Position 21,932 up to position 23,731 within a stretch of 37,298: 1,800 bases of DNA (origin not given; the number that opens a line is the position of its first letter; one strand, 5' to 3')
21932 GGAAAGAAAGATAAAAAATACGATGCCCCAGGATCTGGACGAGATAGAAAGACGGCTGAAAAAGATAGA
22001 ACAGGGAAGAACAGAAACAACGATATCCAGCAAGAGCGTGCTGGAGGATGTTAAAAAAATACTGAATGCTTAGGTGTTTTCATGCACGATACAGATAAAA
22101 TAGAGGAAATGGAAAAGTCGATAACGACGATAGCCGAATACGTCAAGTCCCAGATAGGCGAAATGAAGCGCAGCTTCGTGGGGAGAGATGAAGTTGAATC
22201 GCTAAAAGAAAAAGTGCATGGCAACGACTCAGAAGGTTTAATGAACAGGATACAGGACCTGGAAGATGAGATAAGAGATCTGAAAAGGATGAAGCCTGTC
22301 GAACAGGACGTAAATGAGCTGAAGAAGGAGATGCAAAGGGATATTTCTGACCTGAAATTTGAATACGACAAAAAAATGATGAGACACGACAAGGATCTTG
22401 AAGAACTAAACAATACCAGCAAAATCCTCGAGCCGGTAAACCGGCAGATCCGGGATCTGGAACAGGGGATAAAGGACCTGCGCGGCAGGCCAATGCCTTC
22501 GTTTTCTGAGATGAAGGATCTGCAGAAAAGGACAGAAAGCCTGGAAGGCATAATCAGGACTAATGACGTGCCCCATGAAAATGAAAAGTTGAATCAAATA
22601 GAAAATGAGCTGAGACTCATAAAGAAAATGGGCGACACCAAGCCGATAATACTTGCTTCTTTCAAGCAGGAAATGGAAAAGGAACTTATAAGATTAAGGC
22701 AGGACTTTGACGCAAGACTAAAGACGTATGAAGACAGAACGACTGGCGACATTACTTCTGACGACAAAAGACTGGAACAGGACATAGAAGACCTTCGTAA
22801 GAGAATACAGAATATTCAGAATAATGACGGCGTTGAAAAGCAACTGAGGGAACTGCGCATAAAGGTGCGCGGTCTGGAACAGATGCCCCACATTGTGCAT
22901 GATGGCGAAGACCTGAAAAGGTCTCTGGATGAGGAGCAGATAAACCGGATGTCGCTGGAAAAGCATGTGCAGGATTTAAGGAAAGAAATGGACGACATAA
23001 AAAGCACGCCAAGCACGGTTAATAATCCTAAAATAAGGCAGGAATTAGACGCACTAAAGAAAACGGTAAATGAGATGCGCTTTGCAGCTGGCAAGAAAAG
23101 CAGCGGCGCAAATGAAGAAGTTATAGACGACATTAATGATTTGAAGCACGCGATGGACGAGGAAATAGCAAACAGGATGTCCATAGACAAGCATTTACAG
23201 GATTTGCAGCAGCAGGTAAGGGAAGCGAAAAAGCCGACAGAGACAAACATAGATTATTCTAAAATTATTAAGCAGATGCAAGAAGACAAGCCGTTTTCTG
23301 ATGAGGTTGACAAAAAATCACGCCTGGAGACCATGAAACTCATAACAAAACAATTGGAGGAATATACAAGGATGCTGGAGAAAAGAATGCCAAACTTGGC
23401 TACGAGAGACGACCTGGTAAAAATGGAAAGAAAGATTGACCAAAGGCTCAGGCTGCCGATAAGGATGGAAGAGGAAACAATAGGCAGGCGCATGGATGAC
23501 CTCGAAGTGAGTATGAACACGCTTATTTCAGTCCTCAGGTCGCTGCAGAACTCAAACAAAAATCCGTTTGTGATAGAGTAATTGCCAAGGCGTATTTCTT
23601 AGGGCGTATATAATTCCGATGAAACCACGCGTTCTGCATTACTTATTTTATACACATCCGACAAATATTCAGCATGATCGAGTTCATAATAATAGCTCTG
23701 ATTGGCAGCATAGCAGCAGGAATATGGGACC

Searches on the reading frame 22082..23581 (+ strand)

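Call 75: search_protein_families(library=pfam, proteins=[window:22082-23581:+], max_evalue=0.001)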
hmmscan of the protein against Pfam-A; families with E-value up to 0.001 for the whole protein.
window:22082-23581:+ (499 aa): 1 family
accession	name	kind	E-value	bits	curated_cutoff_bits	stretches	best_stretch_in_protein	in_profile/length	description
PF00038.26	Filament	-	0.00017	21.8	40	0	312-435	67-186/313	Intermediate filament protein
